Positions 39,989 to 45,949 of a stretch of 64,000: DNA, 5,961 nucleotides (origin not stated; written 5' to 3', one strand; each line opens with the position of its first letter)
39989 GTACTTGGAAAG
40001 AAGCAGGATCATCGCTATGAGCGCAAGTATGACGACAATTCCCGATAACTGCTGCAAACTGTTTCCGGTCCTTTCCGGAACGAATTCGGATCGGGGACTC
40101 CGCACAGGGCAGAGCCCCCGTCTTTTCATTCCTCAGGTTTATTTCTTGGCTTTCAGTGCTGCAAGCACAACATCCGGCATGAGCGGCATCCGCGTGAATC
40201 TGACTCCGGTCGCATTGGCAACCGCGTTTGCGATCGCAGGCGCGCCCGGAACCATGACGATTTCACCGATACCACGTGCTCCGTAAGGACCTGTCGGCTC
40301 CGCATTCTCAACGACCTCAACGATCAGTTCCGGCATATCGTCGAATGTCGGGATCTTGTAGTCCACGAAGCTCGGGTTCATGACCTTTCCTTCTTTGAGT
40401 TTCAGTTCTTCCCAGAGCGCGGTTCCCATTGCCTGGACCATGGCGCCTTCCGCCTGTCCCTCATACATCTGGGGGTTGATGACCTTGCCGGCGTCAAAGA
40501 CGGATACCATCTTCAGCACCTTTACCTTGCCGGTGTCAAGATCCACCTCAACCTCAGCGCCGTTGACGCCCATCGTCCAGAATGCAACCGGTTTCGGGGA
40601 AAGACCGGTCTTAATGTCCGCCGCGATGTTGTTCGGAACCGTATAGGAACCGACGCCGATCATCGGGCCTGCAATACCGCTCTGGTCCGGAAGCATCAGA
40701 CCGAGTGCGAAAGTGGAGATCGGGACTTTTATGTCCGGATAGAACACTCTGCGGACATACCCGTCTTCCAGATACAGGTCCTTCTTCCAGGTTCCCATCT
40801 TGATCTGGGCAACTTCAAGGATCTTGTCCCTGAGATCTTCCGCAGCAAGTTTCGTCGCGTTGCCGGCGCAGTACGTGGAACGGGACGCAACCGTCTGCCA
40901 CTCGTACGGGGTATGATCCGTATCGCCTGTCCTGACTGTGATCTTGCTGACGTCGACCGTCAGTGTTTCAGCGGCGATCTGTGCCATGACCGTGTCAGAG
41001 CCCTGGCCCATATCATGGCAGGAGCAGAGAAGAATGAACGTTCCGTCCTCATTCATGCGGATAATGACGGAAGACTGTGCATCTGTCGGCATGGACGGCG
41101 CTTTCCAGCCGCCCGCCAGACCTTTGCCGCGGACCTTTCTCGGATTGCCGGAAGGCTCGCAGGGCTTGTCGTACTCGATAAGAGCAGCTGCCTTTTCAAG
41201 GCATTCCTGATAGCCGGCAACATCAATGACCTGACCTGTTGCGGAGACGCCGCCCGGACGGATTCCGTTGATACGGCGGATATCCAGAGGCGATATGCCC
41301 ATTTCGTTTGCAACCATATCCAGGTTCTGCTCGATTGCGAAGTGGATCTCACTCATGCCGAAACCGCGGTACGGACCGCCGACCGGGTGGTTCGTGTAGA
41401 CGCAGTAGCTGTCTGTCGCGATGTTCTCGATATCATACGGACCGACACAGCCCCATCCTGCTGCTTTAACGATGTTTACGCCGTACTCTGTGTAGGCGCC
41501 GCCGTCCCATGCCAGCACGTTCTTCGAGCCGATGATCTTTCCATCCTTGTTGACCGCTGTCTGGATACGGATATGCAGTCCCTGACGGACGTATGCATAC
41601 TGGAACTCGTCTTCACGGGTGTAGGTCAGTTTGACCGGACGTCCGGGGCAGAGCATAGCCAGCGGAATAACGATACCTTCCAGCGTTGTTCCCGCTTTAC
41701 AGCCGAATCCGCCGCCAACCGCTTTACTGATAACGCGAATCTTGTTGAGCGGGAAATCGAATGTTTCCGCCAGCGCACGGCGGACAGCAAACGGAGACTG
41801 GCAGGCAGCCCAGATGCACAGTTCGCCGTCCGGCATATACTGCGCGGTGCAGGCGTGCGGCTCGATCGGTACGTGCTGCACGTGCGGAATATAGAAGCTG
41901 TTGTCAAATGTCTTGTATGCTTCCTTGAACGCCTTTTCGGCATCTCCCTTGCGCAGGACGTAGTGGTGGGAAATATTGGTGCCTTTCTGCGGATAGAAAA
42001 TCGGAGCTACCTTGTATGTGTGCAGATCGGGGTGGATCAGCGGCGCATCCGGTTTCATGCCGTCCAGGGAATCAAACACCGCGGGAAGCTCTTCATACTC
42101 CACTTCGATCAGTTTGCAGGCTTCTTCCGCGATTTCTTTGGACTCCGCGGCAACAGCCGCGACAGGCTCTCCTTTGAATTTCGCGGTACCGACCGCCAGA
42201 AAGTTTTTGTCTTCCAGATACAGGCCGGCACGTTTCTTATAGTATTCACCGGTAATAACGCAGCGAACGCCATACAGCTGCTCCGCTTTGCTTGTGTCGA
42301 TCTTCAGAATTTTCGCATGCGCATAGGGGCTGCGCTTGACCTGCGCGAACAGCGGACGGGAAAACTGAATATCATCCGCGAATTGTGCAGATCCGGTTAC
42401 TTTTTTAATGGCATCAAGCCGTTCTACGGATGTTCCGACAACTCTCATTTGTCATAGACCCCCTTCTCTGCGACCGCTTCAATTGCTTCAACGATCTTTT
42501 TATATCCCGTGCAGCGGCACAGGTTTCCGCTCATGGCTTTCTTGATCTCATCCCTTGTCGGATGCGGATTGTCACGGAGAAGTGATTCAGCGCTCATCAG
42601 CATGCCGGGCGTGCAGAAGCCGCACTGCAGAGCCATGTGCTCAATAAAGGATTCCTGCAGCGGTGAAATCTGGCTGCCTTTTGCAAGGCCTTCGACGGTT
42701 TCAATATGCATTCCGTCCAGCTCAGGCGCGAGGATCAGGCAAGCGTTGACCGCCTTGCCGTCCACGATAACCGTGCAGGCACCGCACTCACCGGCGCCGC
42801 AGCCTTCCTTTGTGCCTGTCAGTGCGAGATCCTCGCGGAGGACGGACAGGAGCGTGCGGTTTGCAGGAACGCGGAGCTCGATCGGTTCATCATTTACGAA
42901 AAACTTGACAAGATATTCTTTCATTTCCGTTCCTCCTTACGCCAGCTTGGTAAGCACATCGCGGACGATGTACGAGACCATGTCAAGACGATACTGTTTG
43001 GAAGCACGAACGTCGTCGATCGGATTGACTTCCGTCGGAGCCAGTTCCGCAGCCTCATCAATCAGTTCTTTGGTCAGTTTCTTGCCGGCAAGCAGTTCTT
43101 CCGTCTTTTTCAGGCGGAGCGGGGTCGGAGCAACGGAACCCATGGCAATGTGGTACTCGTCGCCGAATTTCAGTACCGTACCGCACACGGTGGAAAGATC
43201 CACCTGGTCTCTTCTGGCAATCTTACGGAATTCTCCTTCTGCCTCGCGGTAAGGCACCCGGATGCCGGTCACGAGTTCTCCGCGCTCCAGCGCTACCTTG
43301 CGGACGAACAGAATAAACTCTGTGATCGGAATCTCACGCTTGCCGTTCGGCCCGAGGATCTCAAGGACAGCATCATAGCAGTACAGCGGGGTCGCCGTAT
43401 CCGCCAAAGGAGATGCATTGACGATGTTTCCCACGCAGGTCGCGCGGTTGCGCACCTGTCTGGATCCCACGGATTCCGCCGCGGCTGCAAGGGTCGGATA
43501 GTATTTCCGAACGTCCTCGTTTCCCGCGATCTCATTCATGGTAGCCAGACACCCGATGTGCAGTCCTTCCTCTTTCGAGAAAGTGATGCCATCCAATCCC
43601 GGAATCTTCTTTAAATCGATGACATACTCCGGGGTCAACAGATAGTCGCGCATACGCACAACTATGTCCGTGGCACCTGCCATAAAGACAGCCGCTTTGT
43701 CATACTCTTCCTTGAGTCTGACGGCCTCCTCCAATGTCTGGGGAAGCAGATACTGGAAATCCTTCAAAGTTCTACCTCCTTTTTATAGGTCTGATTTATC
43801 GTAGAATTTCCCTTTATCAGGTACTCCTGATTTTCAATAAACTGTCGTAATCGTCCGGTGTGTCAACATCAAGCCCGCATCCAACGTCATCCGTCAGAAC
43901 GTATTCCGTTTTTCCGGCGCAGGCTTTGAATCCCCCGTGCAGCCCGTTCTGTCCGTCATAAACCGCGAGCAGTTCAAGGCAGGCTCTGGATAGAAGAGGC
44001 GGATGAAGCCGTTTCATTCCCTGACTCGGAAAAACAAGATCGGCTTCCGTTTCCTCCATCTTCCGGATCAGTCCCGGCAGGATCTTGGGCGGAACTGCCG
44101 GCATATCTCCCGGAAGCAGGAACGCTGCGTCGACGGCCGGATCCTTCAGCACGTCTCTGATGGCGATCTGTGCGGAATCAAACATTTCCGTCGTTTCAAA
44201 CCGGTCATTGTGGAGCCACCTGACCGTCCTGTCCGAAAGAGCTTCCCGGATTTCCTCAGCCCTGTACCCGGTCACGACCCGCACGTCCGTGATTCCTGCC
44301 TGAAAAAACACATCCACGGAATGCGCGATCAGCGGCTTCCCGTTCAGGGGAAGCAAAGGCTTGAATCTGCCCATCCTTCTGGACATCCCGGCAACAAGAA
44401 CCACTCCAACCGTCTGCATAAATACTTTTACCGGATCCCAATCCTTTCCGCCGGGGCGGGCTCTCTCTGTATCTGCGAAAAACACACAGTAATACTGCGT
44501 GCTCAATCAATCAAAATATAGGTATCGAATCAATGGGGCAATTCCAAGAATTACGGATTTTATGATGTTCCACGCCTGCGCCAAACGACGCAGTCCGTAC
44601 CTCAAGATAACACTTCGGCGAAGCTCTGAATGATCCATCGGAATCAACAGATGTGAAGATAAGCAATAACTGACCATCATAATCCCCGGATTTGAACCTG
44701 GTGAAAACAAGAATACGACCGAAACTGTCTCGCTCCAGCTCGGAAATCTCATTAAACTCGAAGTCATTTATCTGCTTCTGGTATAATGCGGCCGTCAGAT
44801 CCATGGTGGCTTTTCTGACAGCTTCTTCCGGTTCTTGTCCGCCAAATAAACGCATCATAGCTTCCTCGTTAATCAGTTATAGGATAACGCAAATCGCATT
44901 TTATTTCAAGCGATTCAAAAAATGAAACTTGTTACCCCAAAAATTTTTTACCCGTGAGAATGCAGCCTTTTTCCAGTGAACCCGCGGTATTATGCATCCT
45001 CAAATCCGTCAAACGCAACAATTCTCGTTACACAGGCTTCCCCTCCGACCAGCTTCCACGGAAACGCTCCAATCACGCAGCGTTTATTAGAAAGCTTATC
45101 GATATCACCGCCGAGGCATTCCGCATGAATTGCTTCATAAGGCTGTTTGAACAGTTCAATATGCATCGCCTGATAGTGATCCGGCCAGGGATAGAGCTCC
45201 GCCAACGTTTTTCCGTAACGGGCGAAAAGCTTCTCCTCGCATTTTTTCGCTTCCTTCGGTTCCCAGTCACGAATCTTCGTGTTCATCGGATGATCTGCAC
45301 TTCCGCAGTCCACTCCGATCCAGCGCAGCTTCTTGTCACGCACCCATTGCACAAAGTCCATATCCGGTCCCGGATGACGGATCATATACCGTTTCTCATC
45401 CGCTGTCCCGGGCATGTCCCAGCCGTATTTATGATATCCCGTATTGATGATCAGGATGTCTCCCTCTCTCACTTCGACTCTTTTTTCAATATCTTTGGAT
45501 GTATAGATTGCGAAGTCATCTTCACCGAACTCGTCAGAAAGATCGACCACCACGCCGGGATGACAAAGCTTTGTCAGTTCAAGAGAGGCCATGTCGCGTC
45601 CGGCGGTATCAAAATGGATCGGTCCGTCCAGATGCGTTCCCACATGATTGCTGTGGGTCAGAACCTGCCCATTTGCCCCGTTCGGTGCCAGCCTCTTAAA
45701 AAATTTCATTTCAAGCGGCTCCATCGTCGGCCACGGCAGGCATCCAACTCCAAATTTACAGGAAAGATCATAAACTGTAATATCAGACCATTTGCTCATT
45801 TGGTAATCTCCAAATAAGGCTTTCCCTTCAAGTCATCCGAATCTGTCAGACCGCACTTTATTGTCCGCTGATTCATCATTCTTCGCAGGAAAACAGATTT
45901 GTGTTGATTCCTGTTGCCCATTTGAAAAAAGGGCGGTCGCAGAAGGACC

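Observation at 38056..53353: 15-kb co-directional island that may encode an undescribed anaerobic N-heterocycle (pyrimidine or purine) catabolic route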

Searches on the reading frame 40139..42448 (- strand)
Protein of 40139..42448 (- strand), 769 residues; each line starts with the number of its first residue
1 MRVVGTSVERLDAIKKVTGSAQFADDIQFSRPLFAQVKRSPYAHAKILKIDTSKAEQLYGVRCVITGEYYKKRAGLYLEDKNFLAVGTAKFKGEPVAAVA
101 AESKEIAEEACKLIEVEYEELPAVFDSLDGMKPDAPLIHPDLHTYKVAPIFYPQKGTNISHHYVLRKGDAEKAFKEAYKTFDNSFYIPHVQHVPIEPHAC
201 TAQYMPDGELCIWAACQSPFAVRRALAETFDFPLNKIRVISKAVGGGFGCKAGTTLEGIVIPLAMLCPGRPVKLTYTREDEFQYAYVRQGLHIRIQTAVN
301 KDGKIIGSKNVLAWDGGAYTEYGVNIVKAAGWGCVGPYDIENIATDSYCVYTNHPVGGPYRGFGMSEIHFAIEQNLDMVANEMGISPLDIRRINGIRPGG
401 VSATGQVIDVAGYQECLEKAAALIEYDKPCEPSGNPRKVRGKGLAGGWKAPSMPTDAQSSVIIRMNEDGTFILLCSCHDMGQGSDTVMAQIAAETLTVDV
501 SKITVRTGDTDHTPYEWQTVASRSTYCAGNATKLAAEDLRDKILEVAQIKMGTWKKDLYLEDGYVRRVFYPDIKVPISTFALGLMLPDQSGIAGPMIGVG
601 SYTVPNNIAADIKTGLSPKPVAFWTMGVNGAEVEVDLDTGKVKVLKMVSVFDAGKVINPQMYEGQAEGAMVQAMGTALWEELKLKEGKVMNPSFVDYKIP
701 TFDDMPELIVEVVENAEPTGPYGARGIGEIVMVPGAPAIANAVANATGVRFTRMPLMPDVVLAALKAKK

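Call 4: search_protein_families(library=pfam, proteins=[window:40139-42448:-])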
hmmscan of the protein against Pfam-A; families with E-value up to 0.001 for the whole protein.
window:40139-42448:- (769 aa): 3 families
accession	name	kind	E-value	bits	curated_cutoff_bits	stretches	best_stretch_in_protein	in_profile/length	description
PF20256.3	MoCoBD_2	-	4.1e-75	253.3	27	1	423-706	5-283/283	Molybdopterin cofactor-binding domain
PF02738.23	MoCoBD_1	-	3.1e-70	236.5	27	1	154-394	4-243/244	Molybdopterin cofactor-binding domain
PF01315.27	Ald_Xan_dh_C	-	1.5e-25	90.1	31.3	1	18-122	1-110/110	Aldehyde oxidase and xanthine dehydrogenase, a/b hammerhead domain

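Call 37: search_solved_structures(query=window:40139-42448:-, max_evalue=1e-20)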
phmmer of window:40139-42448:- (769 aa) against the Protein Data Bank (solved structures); distinct sequences matched with E-value up to 1e-20: 42.
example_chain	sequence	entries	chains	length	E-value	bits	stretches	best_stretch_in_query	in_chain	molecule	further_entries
1rm6_A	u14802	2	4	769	4.9e-99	335.8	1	4-768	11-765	4-hydroxybenzoyl-CoA reductase alpha subunit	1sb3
1zxi_B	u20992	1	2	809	4.9e-76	259.7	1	4-747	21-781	Carbon monoxide dehydrogenase large chain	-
1n5w_B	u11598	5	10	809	7.2e-76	259.2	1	4-747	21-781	Carbon monoxide dehydrogenase large chain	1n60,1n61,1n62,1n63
8uem_A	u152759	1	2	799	1.6e-74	254.8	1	15-766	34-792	Carbon monoxide dehydrogenase (Large chain), CoxL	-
7dqx_A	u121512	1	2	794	3.3e-71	243.8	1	4-763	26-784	6-hydroxypseudooxynicotine dehydrogenase complex subunit gamma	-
1t3q_B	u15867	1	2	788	2e-70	241.2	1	3-762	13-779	quinoline 2-oxidoreductase large subunit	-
1ffu_B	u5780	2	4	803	4.9e-69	236.6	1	5-747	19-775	CUTL, MOLYBDOPROTEIN OF CARBON MONOXIDE DEHYDROGENASE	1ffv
1sij_A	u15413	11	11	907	3.2e-68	233.9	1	2-540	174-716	Aldehyde oxidoreductase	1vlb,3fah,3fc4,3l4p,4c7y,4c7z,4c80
1dgj_A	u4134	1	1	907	2.4e-67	231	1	2-540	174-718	ALDEHYDE OXIDOREDUCTASE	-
4zoh_A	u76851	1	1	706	2e-64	221.4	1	4-565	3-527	Putative oxidoreductase molybdopterin-binding subunit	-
3hrd_A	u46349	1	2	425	7.4e-62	212.9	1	2-421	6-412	Nicotinate dehydrogenase large molybdopterin subunit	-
3sr6_C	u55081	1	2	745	1.4e-53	185.5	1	164-542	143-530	Xanthine dehydrogenase/oxidase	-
1fiq_C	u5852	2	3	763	1.5e-53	185.4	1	164-542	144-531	XANTHINE OXIDASE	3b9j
3etr_C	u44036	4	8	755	1.5e-53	185.4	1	164-542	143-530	Xanthine dehydrogenase/oxidase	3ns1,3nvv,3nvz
3nrz_C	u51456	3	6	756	1.5e-53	185.4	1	164-542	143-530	Xanthine dehydrogenase/oxidase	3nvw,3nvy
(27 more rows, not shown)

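Call 68: search_protein_families(library=ncbifam, proteins=[window:40139-42448:-], max_evalue=0.00001)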
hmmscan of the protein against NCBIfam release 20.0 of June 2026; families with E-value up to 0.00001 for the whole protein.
window:40139-42448:- (769 aa): 13 families
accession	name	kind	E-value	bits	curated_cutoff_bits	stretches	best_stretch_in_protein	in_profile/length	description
NF043082.1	XdhA_XDHase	equivalog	8.8e-163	543.2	780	1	4-768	1-755/758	xanthine dehydrogenase subunit XdhA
TIGR03194.1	4hydrxCoA_A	equivalog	1.8e-160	535.9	994.55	1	9-765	2-746/746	4-hydroxybenzoyl-CoA reductase subunit alpha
NF007426.0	PRK09970.1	equivalog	3.2e-154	514.9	916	1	2-767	4-757/761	xanthine dehydrogenase molybdenum-binding subunit XdhA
NF041018.1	glyceraldDH_alpha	equivalog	1.2e-129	434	790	1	3-761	2-740/741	glyceraldehyde dehydrogenase subunit alpha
TIGR03196.1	pucD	equivalog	7.2e-120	401.6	783.65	1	4-760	3-753/763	xanthine dehydrogenase subunit D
NF045668.1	pterin_aldehy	equivalog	6.3e-115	385.2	1100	2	2-541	173-716/905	molybdopterin-dependent aldehyde oxidoreductase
TIGR03311.1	Se_dep_XDH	equivalog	5.7e-111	372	830.45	2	4-545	162-680/848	selenium-dependent xanthine dehydrogenase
NF040766.1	CODH_aero_grp5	exception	5.6e-110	368.7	950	1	2-760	3-780/785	aerobic carbon-monoxide dehydrogenase large subunit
TIGR03313.1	Se_sel_red_Mo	hypoth_equivalog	1.3e-96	324.3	1101.9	2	158-766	352-950/951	molybdopterin-dependent oxidoreductase Mo/Fe-S-binding subunit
TIGR02416.1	CO_dehy_Mo_lg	equivalog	9.6e-93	311.7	991.15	1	15-758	4-764/770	aerobic carbon-monoxide dehydrogenase large subunit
NF041671.1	peri_hyde_PaoC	equivalog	1.7e-84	284.6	1180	2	1-565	15-551/735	aldehyde oxidoreductase molybdenum-binding subunit PaoC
TIGR02965.1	xanthine_xdhB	equivalog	8e-80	269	849.5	1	6-749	3-735/758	xanthine dehydrogenase molybdopterin binding subunit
TIGR02969.1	mam_aldehyde_ox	subfamily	8.6e-48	162.6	1912.3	2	4-556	576-1116/1330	aldehyde oxidase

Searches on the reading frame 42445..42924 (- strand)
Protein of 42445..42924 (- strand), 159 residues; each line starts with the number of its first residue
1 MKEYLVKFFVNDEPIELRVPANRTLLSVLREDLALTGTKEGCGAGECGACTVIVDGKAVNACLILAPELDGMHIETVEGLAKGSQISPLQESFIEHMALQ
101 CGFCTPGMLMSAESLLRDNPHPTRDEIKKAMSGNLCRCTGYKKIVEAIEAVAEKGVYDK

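Call 4: search_protein_families(library=pfam, proteins=[window:42445-42924:-])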
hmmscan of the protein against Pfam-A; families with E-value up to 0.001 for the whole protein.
window:42445-42924:- (159 aa): 4 families
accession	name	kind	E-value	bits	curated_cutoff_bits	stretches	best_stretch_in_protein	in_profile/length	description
PF01799.25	Fer2_2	-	6.1e-34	116.4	30.3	1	76-149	1-75/75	[2Fe-2S] binding domain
PF00111.32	Fer2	-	4.7e-10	39.7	21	1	9-71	2-61/77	2Fe-2S iron-sulfur cluster binding domain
PF13085.11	Fer2_3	-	7.8e-05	23.1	27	1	40-87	50-87/107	2Fe-2S iron-sulfur cluster binding domain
PF13510.11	Fer2_4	-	0.00018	21.9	22.8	1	6-78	4-81/82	2Fe-2S iron-sulfur cluster binding domain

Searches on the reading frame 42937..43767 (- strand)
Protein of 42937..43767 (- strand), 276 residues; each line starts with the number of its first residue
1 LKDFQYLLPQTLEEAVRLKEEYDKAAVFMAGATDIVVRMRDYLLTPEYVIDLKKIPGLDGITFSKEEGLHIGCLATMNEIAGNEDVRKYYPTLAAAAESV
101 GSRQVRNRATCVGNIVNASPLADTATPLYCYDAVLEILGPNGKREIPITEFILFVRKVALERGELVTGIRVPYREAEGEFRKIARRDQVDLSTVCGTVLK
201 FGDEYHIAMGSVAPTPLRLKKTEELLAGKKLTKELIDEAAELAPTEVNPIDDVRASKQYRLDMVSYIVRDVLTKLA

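Call 4: search_protein_families(library=pfam, proteins=[window:42937-43767:-])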
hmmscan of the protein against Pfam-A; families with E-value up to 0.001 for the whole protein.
window:42937-43767:- (276 aa): 2 families
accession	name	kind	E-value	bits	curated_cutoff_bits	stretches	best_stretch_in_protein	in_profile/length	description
PF00941.27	FAD_binding_5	-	6.1e-46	156.8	27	1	3-173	2-169/170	FAD binding domain in molybdopterin dehydrogenase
PF03450.22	CO_deh_flav_C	-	1.4e-19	70.6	25.5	1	182-273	4-100/102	CO dehydrogenase flavoprotein C-terminal domain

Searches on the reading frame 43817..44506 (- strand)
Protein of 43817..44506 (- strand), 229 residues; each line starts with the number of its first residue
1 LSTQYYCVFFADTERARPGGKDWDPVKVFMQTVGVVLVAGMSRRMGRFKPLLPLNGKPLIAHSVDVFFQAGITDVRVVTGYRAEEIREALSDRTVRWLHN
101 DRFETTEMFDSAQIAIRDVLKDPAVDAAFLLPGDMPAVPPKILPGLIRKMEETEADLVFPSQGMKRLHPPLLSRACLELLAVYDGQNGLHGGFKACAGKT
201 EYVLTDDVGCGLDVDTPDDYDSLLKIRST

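Call 4: search_protein_families(library=pfam, proteins=[window:43817-44506:-])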
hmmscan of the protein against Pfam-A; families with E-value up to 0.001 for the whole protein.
window:43817-44506:- (229 aa): 2 families
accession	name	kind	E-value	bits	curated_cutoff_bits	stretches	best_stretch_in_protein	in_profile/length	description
PF12804.13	NTP_transf_3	-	9.8e-33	114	27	1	34-190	1-151/160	MobA-like NTP transferase domain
PF02348.25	CTP_transf_3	-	0.00036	20.8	22.6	1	49-161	16-126/217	Cytidylyltransferase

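Call 68: search_protein_families(library=ncbifam, proteins=[window:43817-44506:-], max_evalue=0.00001)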
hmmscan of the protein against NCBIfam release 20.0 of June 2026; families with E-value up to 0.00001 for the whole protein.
window:43817-44506:- (229 aa): 21 families
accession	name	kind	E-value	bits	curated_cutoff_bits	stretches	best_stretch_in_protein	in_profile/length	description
NF045665.1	NTPtran_DVU1551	equivalog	6e-49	167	315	1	33-226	2-192/359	DVU_1551 family NTP transferase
TIGR03310.1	matur_MocA_YgfJ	equivalog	2.6e-31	109.1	186.45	1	35-222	3-187/188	molybdenum cofactor cytidylyltransferase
NF045782.1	NicBOxredNboR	equivalog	7.5e-11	42.1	260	1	30-221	7-203/206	nicotine blue oxidoreductase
NF010935.0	PRK14355.1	equivalog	2.4e-10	39.6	718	1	33-157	5-128/459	bifunctional UDP-N-acetylglucosamine diphosphorylase/glucosamine-1-phosphate N-acetyltransferase GlmU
TIGR03202.1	pucB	equivalog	3e-10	40.1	235.05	1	32-220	1-192/192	xanthine dehydrogenase accessory protein PucB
TIGR01173.1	glmU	equivalog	7e-10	38.3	366.85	1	35-154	4-121/452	bifunctional UDP-N-acetylglucosamine diphosphorylase/glucosamine-1-phosphate N-acetyltransferase GlmU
NF010936.0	PRK14356.1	equivalog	3.7e-09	36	666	1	32-161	6-132/456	bifunctional UDP-N-acetylglucosamine diphosphorylase/glucosamine-1-phosphate N-acetyltransferase GlmU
NF001457.0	PRK00317.1-3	equivalog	4e-09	36.2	164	1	34-168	4-131/200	molybdenum cofactor guanylyltransferase MobA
TIGR02665.1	molyb_mobA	equivalog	4.3e-09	36.7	151.85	1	34-170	3-132/186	molybdenum cofactor guanylyltransferase MobA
NF001855.0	PRK00576.1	equivalog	2.7e-08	33.7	205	1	30-164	5-133/197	molybdenum cofactor guanylyltransferase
TIGR03992.1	Arch_glmU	subfamily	5e-08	32.2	292.1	1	34-94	3-68/393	bifunctional sugar-1-phosphate nucleotidylyltransferase/acetyltransferase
NF010933.0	PRK14353.1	equivalog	1e-07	31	505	1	31-154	5-128/453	bifunctional UDP-N-acetylglucosamine diphosphorylase/glucosamine-1-phosphate N-acetyltransferase GlmU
NF010938.0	PRK14358.1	equivalog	1.1e-07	30.8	500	1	35-155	11-129/481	bifunctional N-acetylglucosamine-1-phosphate uridyltransferase/glucosamine-1-phosphate acetyltransferase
NF053639.1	Mfer334_fam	equivalog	1.2e-07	31.8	260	1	49-154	27-130/209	pseudomurein biosynthesis protein PmurB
NF010934.1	PRK14354.1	equivalog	1.2e-07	30.6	450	1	35-155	3-120/447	bifunctional UDP-N-acetylglucosamine diphosphorylase/glucosamine-1-phosphate N-acetyltransferase GlmU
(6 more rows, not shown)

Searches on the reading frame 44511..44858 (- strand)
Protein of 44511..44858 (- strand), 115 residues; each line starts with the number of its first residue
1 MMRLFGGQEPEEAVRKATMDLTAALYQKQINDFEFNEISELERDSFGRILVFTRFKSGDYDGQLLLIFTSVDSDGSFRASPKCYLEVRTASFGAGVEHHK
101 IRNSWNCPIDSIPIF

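Call 4: search_protein_families(library=pfam, proteins=[window:44511-44858:-])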
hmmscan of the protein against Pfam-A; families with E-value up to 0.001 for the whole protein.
window:44511-44858:- (115 aa): 0 families

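Call 6: search_protein_families(library=ncbifam, proteins=[window:44511-44858:-], max_evalue=0.01)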
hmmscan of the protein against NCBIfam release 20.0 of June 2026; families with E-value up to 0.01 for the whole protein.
window:44511-44858:- (115 aa): 0 families

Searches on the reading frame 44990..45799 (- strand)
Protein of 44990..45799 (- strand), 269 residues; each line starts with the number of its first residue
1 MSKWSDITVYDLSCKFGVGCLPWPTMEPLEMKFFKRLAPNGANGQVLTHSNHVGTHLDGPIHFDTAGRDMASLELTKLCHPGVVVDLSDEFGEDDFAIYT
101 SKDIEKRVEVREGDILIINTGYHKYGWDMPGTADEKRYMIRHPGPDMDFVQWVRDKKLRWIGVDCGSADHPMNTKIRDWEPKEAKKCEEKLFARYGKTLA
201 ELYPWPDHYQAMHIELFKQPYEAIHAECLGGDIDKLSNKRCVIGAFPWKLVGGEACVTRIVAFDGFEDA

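Call 3: search_protein_families(library=pfam, proteins=[window:44990-45799:-])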
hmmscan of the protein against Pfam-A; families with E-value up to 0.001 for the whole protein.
window:44990-45799:- (269 aa): 1 family
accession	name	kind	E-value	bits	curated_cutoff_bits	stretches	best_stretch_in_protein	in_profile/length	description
PF04199.19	Cyclase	-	5.4e-32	111.4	23.1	1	10-170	1-142/142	Putative cyclase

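Call 6: search_protein_families(library=ncbifam, proteins=[window:44990-45799:-], max_evalue=0.01)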
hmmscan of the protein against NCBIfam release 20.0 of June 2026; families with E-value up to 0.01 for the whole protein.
window:44990-45799:- (269 aa): 1 family
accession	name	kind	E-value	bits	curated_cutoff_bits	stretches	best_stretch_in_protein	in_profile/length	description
TIGR03035.1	trp_arylform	equivalog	1e-08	35.4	223.05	1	10-169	3-148/206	arylformamidase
